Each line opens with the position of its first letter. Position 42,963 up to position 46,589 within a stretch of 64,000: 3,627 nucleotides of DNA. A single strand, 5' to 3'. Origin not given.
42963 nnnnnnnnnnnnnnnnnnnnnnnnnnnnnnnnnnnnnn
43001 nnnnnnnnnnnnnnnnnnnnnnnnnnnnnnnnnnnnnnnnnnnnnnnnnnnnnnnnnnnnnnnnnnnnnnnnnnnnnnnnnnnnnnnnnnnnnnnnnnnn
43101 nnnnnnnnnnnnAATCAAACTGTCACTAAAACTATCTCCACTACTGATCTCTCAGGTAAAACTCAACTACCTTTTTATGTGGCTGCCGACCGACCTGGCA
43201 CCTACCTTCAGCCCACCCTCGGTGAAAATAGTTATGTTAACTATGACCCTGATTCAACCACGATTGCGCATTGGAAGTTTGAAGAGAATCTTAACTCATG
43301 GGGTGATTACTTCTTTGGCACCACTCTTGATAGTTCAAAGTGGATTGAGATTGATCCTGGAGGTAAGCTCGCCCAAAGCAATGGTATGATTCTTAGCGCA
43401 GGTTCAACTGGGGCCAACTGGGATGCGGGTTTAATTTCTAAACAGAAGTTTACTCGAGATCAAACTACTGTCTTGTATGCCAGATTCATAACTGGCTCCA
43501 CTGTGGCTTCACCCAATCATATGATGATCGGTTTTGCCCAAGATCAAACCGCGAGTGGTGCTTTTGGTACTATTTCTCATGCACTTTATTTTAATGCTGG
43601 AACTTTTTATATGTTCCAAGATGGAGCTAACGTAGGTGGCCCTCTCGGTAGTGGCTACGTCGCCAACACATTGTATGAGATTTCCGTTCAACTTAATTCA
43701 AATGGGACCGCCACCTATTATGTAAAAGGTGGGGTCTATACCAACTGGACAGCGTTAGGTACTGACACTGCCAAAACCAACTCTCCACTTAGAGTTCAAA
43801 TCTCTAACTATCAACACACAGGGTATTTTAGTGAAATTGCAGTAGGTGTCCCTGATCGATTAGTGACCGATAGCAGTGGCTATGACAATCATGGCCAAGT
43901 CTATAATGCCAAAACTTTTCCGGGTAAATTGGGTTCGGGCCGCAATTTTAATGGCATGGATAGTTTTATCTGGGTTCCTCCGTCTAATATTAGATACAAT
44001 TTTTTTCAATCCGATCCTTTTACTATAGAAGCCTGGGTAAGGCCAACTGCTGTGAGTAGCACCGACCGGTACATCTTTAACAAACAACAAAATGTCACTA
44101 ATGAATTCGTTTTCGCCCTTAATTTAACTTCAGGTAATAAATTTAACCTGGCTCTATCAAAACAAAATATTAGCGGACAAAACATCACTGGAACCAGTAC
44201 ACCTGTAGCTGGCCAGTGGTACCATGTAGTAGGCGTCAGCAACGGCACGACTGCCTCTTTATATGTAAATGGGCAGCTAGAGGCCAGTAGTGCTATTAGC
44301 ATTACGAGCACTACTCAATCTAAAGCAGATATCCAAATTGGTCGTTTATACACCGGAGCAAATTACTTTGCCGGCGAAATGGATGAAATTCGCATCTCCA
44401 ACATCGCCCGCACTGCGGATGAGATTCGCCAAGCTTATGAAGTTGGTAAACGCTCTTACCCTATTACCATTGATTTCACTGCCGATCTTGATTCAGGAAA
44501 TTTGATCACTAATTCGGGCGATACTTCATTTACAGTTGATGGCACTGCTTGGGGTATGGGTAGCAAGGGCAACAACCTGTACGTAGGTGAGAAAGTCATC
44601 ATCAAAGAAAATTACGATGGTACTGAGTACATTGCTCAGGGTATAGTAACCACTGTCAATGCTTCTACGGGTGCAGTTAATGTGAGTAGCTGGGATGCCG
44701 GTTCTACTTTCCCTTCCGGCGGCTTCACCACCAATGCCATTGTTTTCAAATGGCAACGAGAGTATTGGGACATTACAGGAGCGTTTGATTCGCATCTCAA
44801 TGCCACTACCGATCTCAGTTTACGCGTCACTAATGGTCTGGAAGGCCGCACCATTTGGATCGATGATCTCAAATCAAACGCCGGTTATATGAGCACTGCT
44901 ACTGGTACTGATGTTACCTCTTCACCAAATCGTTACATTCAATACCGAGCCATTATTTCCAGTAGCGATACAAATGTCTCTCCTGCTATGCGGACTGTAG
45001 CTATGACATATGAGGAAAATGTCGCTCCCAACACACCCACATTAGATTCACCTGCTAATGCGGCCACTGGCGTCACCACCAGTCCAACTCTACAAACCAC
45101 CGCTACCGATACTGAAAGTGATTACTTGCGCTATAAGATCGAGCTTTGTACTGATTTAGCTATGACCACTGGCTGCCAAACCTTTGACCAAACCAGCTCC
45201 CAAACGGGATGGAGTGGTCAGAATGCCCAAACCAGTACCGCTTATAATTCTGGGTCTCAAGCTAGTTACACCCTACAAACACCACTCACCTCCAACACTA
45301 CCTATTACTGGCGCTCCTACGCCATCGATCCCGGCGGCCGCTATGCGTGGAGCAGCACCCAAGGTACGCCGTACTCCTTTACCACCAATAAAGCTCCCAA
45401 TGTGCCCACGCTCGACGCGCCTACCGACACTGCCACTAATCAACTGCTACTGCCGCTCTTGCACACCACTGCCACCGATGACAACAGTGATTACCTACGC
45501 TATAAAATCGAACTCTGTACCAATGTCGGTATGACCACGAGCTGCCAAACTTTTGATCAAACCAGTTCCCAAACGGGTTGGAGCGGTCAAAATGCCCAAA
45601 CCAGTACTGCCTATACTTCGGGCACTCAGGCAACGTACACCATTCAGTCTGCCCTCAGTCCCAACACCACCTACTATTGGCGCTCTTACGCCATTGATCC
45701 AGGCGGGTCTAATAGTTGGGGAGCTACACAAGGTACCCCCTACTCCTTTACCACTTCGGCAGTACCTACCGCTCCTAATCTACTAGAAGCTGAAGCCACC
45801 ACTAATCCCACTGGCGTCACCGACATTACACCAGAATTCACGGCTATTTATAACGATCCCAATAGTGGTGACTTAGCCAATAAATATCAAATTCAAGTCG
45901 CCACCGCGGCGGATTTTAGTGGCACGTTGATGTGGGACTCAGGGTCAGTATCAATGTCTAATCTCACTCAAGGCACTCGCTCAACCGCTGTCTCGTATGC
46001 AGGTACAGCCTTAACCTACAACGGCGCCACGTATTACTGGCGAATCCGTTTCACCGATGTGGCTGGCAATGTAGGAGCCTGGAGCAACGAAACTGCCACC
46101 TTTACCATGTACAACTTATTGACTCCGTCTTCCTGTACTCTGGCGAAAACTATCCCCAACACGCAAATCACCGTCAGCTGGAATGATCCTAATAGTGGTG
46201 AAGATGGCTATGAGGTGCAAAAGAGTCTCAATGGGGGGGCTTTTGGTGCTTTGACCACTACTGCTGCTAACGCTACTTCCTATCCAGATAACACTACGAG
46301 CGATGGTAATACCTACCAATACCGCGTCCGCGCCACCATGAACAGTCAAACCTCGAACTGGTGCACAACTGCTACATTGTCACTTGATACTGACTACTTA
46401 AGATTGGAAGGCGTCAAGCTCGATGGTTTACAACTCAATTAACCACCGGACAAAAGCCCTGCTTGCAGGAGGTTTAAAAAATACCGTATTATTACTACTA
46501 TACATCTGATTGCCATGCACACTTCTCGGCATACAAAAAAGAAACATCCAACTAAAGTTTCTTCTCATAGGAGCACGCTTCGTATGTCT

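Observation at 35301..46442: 3713-aa second giant protein: multi-LamG lectin array, beta-propeller-like repeats, Gly-rich block, FN3 tail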

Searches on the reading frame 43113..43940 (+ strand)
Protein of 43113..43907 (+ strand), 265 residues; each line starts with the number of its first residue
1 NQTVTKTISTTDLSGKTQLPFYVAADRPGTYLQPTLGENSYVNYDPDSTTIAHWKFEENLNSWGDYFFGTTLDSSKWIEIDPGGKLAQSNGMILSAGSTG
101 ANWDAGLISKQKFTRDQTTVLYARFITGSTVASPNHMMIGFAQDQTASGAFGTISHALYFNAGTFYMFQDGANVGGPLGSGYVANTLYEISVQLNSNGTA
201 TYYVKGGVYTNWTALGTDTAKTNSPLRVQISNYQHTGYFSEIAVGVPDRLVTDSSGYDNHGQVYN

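Call 7: search_protein_families(library=pfam, proteins=[window:43218-43940:+], max_evalue=1)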
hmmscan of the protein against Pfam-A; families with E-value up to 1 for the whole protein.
window:43218-43940:+ (241 aa): 0 families

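Call 53: search_solved_structures(query=A5, max_evalue=10)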
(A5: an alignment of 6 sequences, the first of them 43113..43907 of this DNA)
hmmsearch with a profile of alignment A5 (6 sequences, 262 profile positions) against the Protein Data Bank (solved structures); distinct sequences matched with E-value up to 10: 0.

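Call 66: search_protein_families(library=pfam, alignment_id=A5, max_evalue=1)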
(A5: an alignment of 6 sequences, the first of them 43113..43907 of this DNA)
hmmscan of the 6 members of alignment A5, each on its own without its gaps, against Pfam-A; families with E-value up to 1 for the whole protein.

A. member 1, window:43113-43907:+ (265 aa): 0 families

B. families by the number of members that match (of 6 scanned): 1 family
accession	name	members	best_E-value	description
PF05650.16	DUF802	1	0.81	Domain of unknown function (DUF802)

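Call 86: search_protein_families(library=phrogs, proteins=[window:43113-43907:+], max_evalue=0.01)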
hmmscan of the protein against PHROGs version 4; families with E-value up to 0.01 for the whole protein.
window:43113-43907:+ (265 aa): 0 families

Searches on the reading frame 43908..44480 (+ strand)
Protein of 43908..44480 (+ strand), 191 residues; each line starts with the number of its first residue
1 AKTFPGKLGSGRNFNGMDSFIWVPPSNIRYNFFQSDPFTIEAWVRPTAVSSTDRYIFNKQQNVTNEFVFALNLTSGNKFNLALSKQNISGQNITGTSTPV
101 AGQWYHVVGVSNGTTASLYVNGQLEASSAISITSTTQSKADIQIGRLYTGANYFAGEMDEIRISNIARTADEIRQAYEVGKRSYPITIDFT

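Call 7: search_protein_families(library=pfam, proteins=[window:43908-44480:+], max_evalue=1)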
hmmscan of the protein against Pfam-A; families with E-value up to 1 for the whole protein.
window:43908-44480:+ (191 aa): 5 families
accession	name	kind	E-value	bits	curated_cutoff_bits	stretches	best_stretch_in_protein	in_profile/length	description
PF13385.13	Laminin_G_3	-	6.3e-35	121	27.6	1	33-173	14-150/151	Concanavalin A-like lectin/glucanases superfamily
PF22925.3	TS_C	-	0.00034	20.7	27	1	27-152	59-177/202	Trans-sialidase, C-terminal domain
PF02210.31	Laminin_G_2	-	0.0025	18.7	22.9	1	69-165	21-125/126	Laminin G domain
PF00054.30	Laminin_G_1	-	0.084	13.5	24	1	69-142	22-93/131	Laminin G domain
PF14504.11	CAP_assoc_N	-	0.14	12.4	29.3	1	104-137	36-69/140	CAP-associated N-terminal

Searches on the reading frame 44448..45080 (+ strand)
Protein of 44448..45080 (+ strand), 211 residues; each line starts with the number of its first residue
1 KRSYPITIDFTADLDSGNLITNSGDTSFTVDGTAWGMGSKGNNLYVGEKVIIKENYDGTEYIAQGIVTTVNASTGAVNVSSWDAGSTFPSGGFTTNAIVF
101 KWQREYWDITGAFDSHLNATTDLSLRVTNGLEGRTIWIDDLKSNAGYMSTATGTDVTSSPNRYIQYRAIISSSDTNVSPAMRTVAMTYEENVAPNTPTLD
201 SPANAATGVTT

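Call 7: search_protein_families(library=pfam, proteins=[window:44448-45080:+], max_evalue=1)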
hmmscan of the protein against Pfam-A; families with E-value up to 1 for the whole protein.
window:44448-45080:+ (211 aa): 0 families

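Call 52: search_solved_structures(query=A4, max_evalue=10)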
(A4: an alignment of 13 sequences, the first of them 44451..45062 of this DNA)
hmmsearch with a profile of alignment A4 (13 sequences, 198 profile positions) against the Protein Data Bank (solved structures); distinct sequences matched with E-value up to 10: 4.
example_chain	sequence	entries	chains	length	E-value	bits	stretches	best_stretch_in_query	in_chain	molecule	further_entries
9hig_E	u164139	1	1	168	0.74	12.9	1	43-89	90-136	Small ribosomal subunit protein uS5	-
5msk_A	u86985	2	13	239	1.1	12.3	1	143-190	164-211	Proteasome activator complex subunit 2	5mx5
7nao_d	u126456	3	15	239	1.4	12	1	143-190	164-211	Proteasome activator complex subunit 2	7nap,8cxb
7dr6_A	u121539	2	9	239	1.4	12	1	143-190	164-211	Proteasome activator complex subunit 2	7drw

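Call 65: search_protein_families(library=pfam, alignment_id=A4, max_evalue=1)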
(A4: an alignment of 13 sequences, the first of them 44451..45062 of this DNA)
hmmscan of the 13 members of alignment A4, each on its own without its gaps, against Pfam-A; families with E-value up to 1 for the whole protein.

A. member 1, window:44451-45062:+ (204 aa): 0 families

B. families by the number of members that match (of 13 scanned): 5 families
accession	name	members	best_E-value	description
PF15057.12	DUF4537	3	0.08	Domain of unknown function (DUF4537)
PF05593.20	RHS_repeat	2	0.032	RHS Repeat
PF13964.12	Kelch_6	1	0.024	Kelch motif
PF23215.1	WD_LRWD1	1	0.049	Leucine-rich repeat and WD repeat-containing protein 1, WD domain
PF21123.3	Dna2_Rift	1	0.12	Dna2 Rift barrel domain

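Call 67: find_homologous_proteins(query=A4, max_evalue=0.001)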
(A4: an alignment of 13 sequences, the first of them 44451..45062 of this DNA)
Query A4 (13 sequences) (204 aa, profile of the alignment): 44 proteins with E <= 0.001 among 4436 candidates.
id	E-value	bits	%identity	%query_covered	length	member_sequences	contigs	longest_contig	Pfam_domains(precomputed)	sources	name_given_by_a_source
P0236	8.0e-80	285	56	90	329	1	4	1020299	-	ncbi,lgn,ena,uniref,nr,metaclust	ncbi:hypothetical protein A3A79_01855 [Candidatus Gottesmanbacteria bacterium RIFCSPLOWO2_01_FULL_43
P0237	1.9e-78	281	54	91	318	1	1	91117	-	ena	-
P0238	6.5e-78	279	56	98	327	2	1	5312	PF13385.14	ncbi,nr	ncbi:MAG TPA: LamG domain-containing protein, partial [Candidatus Dojkabacteria bacterium]|nr:LamG d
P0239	4.9e-75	270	54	95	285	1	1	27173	PF13385.14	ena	-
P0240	6.6e-74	266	55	92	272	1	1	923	PF13385.14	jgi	jgi:hypothetical protein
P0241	7.8e-70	253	50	98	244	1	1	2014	-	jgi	jgi:hypothetical protein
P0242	7.4e-67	243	51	98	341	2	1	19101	PF13385.14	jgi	jgi:hypothetical protein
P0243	1.8e-66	242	51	97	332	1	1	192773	PF13385.14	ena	-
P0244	2.5e-66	241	50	92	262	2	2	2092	-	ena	-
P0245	2.7e-66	241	50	97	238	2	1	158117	-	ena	-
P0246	2.9e-66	241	53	87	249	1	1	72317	-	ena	-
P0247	2.7e-65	238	53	83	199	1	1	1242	-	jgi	jgi:hypothetical protein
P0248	3.3e-63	231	57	78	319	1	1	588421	PF13385.14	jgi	jgi:hypothetical protein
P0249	8.4e-62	227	48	92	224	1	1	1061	-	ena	-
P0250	3.1e-60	222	61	69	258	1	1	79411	PF13385.14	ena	-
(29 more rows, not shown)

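Call 86: search_protein_families(library=phrogs, proteins=[window:44451-45062:+], max_evalue=0.01)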
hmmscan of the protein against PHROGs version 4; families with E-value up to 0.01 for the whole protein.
window:44451-45062:+ (204 aa): 0 families

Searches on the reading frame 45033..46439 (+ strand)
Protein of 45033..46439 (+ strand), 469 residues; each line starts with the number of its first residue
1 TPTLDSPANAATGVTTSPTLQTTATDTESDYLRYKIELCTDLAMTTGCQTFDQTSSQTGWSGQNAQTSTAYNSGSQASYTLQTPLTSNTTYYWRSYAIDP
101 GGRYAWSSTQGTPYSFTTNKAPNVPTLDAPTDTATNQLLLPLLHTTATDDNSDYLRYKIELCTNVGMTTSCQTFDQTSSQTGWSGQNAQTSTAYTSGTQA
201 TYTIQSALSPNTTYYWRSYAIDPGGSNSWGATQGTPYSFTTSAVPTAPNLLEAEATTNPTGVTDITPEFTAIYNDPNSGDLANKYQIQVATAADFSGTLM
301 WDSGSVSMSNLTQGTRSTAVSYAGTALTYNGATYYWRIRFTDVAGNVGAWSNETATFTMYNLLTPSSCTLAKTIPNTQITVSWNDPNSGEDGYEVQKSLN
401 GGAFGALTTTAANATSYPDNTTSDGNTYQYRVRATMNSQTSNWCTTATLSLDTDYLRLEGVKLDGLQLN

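Call 86: search_protein_families(library=phrogs, proteins=[window:45033-46439:+], max_evalue=0.01)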
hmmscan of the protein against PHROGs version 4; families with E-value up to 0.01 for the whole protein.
window:45033-46439:+ (469 aa): 2 families
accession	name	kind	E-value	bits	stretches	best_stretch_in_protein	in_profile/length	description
phrog_4971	-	tail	8.6e-05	23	1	362-450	192-278/283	major tail protein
phrog_33719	-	unknown function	0.00091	19.1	1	353-449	268-364/636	-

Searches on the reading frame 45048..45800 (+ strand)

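Call 7: search_protein_families(library=pfam, proteins=[window:45048-45800:+], max_evalue=1)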
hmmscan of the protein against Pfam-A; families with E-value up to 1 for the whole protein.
window:45048-45800:+ (251 aa): 7 families
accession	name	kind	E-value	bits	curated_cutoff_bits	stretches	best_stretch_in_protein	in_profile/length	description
PF10179.15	NDNF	-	9.8e-05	22.9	27.3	1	183-223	77-116/127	Neuron-derived neurotrophic factor, first Fn(III) domain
PF24489.1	Ig_J_second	-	0.0036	17.8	27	2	152-232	13-94/105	Tip attachment protein J second Ig-like domain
PF25788.1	Ig_Rha78A_N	-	0.0046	17.6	27.4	1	56-104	46-96/105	Rha78A-like, N-terminal immunoglobulin domain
PF16426.10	DUF5023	-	0.011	15.8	25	1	126-192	102-169/197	Domain of unknown function (DUF5023)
PF02986.19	Fn_bind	-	0.018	15.2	21.2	0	168-186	2-21/38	Fibronectin binding repeat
PF18447.7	FN3_7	-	0.051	14.3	34.3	0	14-49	23-58/97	Fibronectin type III domain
PF24248.1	DUF7451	-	0.095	13.1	27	0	29-73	143-187/191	Domain of unknown function (DUF7451)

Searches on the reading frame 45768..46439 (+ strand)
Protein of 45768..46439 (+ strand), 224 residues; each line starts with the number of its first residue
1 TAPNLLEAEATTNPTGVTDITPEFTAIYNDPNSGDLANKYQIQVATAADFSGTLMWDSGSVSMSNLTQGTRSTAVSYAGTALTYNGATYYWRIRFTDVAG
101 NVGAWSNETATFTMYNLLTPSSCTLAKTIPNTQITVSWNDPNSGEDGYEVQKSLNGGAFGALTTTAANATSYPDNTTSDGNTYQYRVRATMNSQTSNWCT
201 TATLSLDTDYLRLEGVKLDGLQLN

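Call 7: search_protein_families(library=pfam, proteins=[window:45768-46439:+], max_evalue=1)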
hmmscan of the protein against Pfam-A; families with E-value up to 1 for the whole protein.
window:45768-46439:+ (224 aa): 6 families
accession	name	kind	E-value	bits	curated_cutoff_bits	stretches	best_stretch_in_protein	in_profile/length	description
PF25788.1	Ig_Rha78A_N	-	2.7e-16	60.1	27.4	2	6-114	4-101/105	Rha78A-like, N-terminal immunoglobulin domain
PF00041.27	fn3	-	1e-05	26.1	25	1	127-196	9-78/84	Fibronectin type III domain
PF24893.1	DUF7743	-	0.012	15.7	27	1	60-131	45-115/120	Domain of unknown function (DUF7743)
PF01108.23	Tissue_fac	-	0.094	13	27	1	131-198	34-107/107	Tissue factor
PF17229.7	SMG1_N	-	0.17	13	25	1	106-189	16-93/106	Serine/threonine-protein kinase SMG1 N-terminal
PF16656.11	Pur_ac_phosph_N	-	0.47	11.5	30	1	125-189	6-65/93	Purple acid Phosphatase, N-terminal domain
